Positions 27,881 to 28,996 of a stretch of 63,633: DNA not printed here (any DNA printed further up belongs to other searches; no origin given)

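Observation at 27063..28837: Recurrent two-gene module of unknown function (A: ~265-aa soluble protein; B: hendecad-repeat fibre with conserved C-terminal domain), copy 1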

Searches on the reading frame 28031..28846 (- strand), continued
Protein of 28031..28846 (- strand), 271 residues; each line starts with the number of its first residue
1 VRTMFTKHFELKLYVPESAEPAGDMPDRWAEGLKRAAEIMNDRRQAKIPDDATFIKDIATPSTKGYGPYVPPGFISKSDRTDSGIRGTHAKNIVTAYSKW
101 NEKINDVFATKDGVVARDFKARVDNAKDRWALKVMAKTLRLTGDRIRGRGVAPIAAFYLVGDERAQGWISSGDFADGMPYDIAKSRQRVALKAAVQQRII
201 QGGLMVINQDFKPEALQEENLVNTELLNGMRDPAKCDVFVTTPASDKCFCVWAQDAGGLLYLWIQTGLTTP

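Call 46: list_cluster_members(proteins=[P0143, P0158, P0187, P0192, P0198, P0213, P0225, P0229, P0240, P0253])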
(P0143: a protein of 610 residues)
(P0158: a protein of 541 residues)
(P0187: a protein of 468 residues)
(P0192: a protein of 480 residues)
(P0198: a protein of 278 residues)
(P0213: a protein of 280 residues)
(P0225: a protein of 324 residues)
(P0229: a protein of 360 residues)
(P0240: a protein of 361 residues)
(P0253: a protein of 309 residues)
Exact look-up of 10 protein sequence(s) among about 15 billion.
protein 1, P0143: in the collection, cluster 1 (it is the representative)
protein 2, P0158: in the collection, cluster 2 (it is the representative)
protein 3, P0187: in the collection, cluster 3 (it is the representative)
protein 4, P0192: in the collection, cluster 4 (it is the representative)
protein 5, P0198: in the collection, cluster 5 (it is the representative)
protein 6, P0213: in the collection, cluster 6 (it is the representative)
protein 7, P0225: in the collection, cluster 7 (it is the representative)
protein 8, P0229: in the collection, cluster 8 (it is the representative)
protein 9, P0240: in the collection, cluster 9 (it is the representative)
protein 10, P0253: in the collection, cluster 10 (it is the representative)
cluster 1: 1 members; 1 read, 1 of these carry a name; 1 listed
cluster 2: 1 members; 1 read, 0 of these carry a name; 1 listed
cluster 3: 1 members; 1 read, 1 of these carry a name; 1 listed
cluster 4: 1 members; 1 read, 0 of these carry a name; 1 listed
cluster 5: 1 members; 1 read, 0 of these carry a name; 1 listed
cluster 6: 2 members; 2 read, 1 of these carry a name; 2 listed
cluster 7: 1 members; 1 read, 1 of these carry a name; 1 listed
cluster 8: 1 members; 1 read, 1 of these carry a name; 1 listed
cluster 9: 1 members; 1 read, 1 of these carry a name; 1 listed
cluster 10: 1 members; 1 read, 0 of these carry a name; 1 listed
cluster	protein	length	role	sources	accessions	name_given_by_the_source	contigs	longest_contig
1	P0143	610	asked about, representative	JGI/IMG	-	hypothetical protein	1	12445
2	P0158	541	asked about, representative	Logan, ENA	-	-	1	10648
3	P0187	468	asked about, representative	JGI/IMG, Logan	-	hypothetical protein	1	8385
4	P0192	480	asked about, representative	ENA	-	-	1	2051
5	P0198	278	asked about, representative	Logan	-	-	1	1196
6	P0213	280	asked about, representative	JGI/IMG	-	hypothetical protein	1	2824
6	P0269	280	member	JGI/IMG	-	-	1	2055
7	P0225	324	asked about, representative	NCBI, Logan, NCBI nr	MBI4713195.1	MAG: hypothetical protein HY762_07855 [Planctomycetes bacterium] | hypothetical protein [Planctomycetota bacterium]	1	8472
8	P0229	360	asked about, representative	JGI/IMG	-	hypothetical protein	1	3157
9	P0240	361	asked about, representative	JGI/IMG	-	hypothetical protein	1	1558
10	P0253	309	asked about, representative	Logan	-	-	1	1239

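Call 47: find_encoding_contigs(protein=P0187, flank=8000, max_places=2)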
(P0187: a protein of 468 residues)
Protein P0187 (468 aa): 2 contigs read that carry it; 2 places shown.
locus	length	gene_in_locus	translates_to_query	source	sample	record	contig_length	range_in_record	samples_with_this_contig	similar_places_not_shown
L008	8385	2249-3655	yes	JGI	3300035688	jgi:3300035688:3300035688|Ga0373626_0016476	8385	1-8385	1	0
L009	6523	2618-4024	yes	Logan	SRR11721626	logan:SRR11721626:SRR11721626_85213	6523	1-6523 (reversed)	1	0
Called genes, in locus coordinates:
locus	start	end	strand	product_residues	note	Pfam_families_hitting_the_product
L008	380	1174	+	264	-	-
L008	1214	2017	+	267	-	-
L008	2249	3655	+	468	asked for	-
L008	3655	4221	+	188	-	PF18454:Mtd_N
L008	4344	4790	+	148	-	PF07894:SACK1, PF13091:PLDc_2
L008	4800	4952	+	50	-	-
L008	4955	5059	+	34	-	-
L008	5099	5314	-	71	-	-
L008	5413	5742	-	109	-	-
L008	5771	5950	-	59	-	-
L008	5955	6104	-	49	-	-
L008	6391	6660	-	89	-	-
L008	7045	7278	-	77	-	-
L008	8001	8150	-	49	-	-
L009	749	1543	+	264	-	-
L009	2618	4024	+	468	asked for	-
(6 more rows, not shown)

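Call 48: find_encoding_contigs(protein=P0143, flank=10000, max_places=2)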
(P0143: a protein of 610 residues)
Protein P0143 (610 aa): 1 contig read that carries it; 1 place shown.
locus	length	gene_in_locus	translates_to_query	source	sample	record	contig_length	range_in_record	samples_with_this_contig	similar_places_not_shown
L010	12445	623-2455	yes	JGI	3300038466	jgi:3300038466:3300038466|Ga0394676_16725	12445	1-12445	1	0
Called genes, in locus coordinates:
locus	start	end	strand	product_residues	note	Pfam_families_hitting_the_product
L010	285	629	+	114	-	-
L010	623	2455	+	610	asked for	PF13365:Trypsin_2, PF00089:Trypsin (faint)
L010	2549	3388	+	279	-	PF12849:PBP_like_2, PF13531:SBP_bac_11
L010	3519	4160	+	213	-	PF00528:BPD_transp_1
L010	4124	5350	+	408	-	PF00005:ABC_tran, PF13304:AAA_21 (weak), PF03459:TOBE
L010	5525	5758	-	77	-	-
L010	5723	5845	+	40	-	-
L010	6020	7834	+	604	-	PF02730:AFOR_N, PF01314:AFOR_C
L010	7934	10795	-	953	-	PF13510:Fer2_4, PF10588:NADH-G_4Fe-4S_3, PF12838:Fer4_7, PF14697:Fer4_21, PF22117:Fer4_Nqo3, PF04879:Molybdop_Fe4S4, PF00384:Molybdopterin, PF01568:Molydop_binding, +1 more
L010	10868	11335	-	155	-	PF00037:Fer4 (faint), PF12797:Fer4_2 (faint), PF12838:Fer4_7 (faint), PF13187:Fer4_9 (faint), PF13247:Fer4_11 (weak), PF13237:Fer4_10 (weak), PF12837:Fer4_6 (weak)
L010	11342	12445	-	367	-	?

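Call 49: find_encoding_contigs(protein=P0158, flank=10000, max_places=2)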
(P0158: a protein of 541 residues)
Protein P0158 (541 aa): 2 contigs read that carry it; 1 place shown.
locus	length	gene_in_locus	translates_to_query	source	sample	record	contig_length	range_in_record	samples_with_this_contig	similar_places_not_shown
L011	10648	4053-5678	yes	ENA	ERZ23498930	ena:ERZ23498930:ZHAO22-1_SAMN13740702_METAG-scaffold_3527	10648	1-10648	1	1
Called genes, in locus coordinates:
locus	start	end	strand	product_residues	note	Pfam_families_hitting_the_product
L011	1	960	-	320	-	?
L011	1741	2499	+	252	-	-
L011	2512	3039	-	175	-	PF10771:DUF2582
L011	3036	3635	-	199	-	-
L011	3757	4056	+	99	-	-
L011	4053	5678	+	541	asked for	PF00089:Trypsin (weak), PF13365:Trypsin_2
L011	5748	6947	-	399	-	PF01053:Cys_Met_Meta_PP, PF00155:Aminotran_1_2, PF00266:Aminotran_5 (faint)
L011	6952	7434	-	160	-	PF00258:Flavodoxin_1, PF03358:FMN_red, PF12641:Flavodoxin_3, PF12724:Flavodoxin_5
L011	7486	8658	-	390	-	PF04015:DUF362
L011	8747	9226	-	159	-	PF07977:FabA, PF22818:ApeI-like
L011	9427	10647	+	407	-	?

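Call 50: search_protein_families(library=phrogs, proteins=[L008:380-1174:+, L008:1214-2017:+, L008:2249-3655:+, L008:3655-4221:+, L008:4344-4790:+, L008:5413-5742:-, L008:6391-6660:-, L008:7045-7278:-, L008:5099-5314:-], max_evalue=0.01)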
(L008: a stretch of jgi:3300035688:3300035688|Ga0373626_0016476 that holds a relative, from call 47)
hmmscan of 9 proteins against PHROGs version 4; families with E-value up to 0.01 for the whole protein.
L008:380-1174:+ (264 aa): 0 families

L008:1214-2017:+ (267 aa): 0 families

L008:2249-3655:+ (468 aa): 1 family
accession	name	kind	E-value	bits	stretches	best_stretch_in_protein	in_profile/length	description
phrog_21641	-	head and packaging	0.0068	17.4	1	394-435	20-61/110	virion structural protein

L008:3655-4221:+ (188 aa): 17 families
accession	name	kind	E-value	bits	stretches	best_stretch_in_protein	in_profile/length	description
phrog_31660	-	tail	1.3e-15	58.7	1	2-54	7-59/182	tail fiber protein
phrog_697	-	head and packaging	3.8e-13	48.7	1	1-54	1-54/2079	structural protein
phrog_27786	-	tail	5.9e-12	45.9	1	6-53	8-55/729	tail spike protein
phrog_38417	-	other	1.5e-11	45.1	1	6-57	5-56/312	hyaluronidase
phrog_24754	-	tail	7.9e-11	43.2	1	4-85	6-87/202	tail fiber protein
phrog_19976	-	tail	3.4e-10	40.8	1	3-55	8-64/256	tail assembly protein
phrog_6049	-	tail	3.1e-09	37.8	1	5-51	11-57/337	tail fiber protein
phrog_33904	-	tail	4.3e-09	36.5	1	6-66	5-65/542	tail fiber protein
phrog_24580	-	tail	5.5e-09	36.5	1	5-52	4-51/292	tail fiber protein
phrog_23595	-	tail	8.1e-08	32.6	1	1-52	1-52/440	minor tail protein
phrog_19200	-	head and packaging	1.1e-07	32.5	1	6-52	13-59/268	virion structural protein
phrog_21562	-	tail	1.7e-07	31.6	1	11-57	13-59/324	tail protein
phrog_2332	-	other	3.7e-07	30.5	1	3-57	7-61/343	hyaluronidase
phrog_11419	-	tail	5.3e-05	22.1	1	6-60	99-153/1063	tail fiber protein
phrog_16032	-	unknown function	0.00012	22.5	1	3-51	8-56/331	-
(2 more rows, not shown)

L008:4344-4790:+ (148 aa): 2 families
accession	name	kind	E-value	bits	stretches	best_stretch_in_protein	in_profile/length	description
phrog_12711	-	unknown function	3.4e-28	99.5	1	4-144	23-161/162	-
phrog_17878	-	unknown function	0.00017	21.5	1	34-132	340-438/483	-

L008:5413-5742:- (109 aa): 0 families

L008:6391-6660:- (89 aa): 0 families

L008:7045-7278:- (77 aa): 0 families

L008:5099-5314:- (71 aa): 0 families

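Call 53: find_related_loci(query=A1, collection=genome_contigs, flank=6000)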
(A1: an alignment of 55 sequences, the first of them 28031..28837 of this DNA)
Query A1 (268 aa) in genome_contigs; peptide patterns used: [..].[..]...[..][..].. (x = any residue, [..] = any of these).
47 stretches matched a pattern; 38 encode a relative of the query (tblastn E <= 1e-3); 38 distinct loci.
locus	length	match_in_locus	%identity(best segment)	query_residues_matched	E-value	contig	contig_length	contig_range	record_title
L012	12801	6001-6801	72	1-267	2e-135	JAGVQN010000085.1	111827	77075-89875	MAG: Candidatus Brocadiia bacterium isolate DeMMO3_52 c_000000055485, whole genome shotgun sequence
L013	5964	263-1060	68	1-266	9e-127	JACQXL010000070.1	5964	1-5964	MAG: Planctomycetota bacterium isolate NC_groundwater_1514_Pr4_B-0.1um_50_3 SR1-18-B1_scaffold_6304, whole genome shotgu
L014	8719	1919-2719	66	2-268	3e-121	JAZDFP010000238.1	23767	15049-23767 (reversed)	MAG: Planctomycetota bacterium isolate MEGAHIT-group-0.212 k141_4819603, whole genome shotgun sequence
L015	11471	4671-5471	65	1-267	1e-120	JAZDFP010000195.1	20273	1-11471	MAG: Planctomycetota bacterium isolate MEGAHIT-group-0.212 k141_6843842, whole genome shotgun sequence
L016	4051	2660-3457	64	2-268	1e-116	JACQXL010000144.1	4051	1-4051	MAG: Planctomycetota bacterium isolate NC_groundwater_1514_Pr4_B-0.1um_50_3 SR1-18-B1_scaffold_318206, whole genome shot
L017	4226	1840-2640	63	1-267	3e-115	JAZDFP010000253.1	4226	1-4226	MAG: Planctomycetota bacterium isolate MEGAHIT-group-0.212 k141_12292953, whole genome shotgun sequence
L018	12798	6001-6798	57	2-268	3e-105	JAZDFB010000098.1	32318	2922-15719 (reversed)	MAG: Planctomycetota bacterium isolate MEGAHIT-group-0.182 k141_17616478, whole genome shotgun sequence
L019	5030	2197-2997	56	1-268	4e-104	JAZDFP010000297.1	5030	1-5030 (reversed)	MAG: Planctomycetota bacterium isolate MEGAHIT-group-0.212 k141_20934507, whole genome shotgun sequence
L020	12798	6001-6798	56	2-268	4e-103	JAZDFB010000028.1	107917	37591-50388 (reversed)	MAG: Planctomycetota bacterium isolate MEGAHIT-group-0.182 k141_20395101, whole genome shotgun sequence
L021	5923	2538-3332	58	2-267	3e-101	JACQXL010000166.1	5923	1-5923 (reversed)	MAG: Planctomycetota bacterium isolate NC_groundwater_1514_Pr4_B-0.1um_50_3 SR1-18-B1_scaffold_304634, whole genome shot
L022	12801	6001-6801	58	1-268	1e-100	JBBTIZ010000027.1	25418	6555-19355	MAG: Planctomycetota bacterium isolate H41-bin223_1 H41_bin223_1_000000000027, whole genome shotgun sequence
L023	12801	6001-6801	54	2-268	2e-98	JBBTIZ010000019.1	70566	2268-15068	MAG: Planctomycetota bacterium isolate H41-bin223_1 H41_bin223_1_000000000019, whole genome shotgun sequence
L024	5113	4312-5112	53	1-268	6e-95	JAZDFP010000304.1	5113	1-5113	MAG: Planctomycetota bacterium isolate MEGAHIT-group-0.212 k141_16697889, whole genome shotgun sequence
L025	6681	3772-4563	52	2-266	7e-92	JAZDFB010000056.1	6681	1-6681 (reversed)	MAG: Planctomycetota bacterium isolate MEGAHIT-group-0.182 k141_7772838, whole genome shotgun sequence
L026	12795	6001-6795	53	2-267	4e-91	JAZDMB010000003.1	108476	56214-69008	MAG: Planctomycetota bacterium isolate MEGAHIT-group-0.630 k141_2203437, whole genome shotgun sequence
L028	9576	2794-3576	51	2-266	1e-81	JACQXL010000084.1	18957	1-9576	MAG: Planctomycetota bacterium isolate NC_groundwater_1514_Pr4_B-0.1um_50_3 SR1-18-B1_scaffold_178667, whole genome shot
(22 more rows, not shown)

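Call 71: search_solved_structures(query=A1, max_evalue=10)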
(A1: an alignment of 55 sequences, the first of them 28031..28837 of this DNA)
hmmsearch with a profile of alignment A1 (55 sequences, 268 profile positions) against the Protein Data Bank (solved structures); distinct sequences matched with E-value up to 10: 5.
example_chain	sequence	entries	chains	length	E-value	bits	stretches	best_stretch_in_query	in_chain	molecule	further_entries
2i88_A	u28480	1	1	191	0.12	14.6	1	34-149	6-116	Colicin-E1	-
4mi7_A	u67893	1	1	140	0.32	13.2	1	199-260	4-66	Bacteriophage encoded virulence factor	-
5oec_A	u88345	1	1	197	0.67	12.2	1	200-260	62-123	GtgE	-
5oed_A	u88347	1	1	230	0.89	11.8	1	200-260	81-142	GtgE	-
5kdg_A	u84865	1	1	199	1.5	11.1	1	200-260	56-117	Gifsy-2 prophage protein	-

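Call 72: search_protein_families(library=pfam, proteins=[L004:5097-5852:+, L004:4768-5010:+, L007:7634-7888:+, L004:3839-4456:-, P0192, P0187, L008:3655-4221:+, L018:4593-4946:+, L016:2240-2638:+, L028:2100-2657:+], max_evalue=0.05)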
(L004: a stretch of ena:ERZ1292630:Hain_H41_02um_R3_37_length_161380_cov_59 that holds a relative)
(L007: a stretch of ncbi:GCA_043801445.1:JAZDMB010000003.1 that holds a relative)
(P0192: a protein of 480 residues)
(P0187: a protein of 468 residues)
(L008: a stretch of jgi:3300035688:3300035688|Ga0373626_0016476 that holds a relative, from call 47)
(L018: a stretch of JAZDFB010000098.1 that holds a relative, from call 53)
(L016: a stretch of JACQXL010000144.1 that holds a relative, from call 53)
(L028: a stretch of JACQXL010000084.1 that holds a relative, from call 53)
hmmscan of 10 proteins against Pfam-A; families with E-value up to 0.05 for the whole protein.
L004:5097-5852:+ (251 aa): 2 families
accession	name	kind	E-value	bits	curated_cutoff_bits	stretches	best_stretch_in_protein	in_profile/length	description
PF13365.12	Trypsin_2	-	1.5e-16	61.9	27.6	1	77-220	1-144/144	Trypsin-like peptidase domain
PF00089.32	Trypsin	-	1.1e-05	25.8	20.6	1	93-226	34-200/220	Trypsin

L004:4768-5010:+ (80 aa): 0 families

L007:7634-7888:+ (84 aa): 1 family
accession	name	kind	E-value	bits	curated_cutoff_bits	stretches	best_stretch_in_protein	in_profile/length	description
PF04981.18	NMD3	-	0.014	15.4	24.9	1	8-34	1-23/243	NMD3 family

L004:3839-4456:- (205 aa): 3 families
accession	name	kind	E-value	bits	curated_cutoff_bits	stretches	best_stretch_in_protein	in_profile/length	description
PF04542.20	Sigma70_r2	-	1.9e-06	28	24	1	32-103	1-67/71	Sigma-70 region 2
PF08281.18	Sigma70_r4_2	-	0.0013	18.7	25.7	1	143-175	2-35/54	Sigma-70, region 4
PF16712.10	SCAB_CC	-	0.037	14.3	25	0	100-165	102-167/168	Coiled-coil regions of plant-specific actin-binding protein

P0192 (480 aa): 0 families

P0187 (468 aa): 0 families

L008:3655-4221:+ (188 aa): 1 family
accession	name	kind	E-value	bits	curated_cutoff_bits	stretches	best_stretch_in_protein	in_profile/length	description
PF18454.7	Mtd_N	-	2.7e-10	40.4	26.3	1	7-43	3-37/37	Major tropism determinant N-terminal domain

L018:4593-4946:+ (117 aa): 1 family
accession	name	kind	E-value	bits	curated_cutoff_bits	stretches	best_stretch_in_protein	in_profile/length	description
PF16919.11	PknG_rubred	-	0.012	16.1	28.5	1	42-72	39-67/74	Protein kinase G rubredoxin domain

L016:2240-2638:+ (132 aa): 0 families

L028:2100-2657:+ (185 aa): 1 family
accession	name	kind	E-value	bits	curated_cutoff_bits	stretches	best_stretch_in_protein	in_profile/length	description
PF13453.11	Zn_ribbon_TFIIB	-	0.016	15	22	1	8-33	2-25/41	Transcription factor zinc-finger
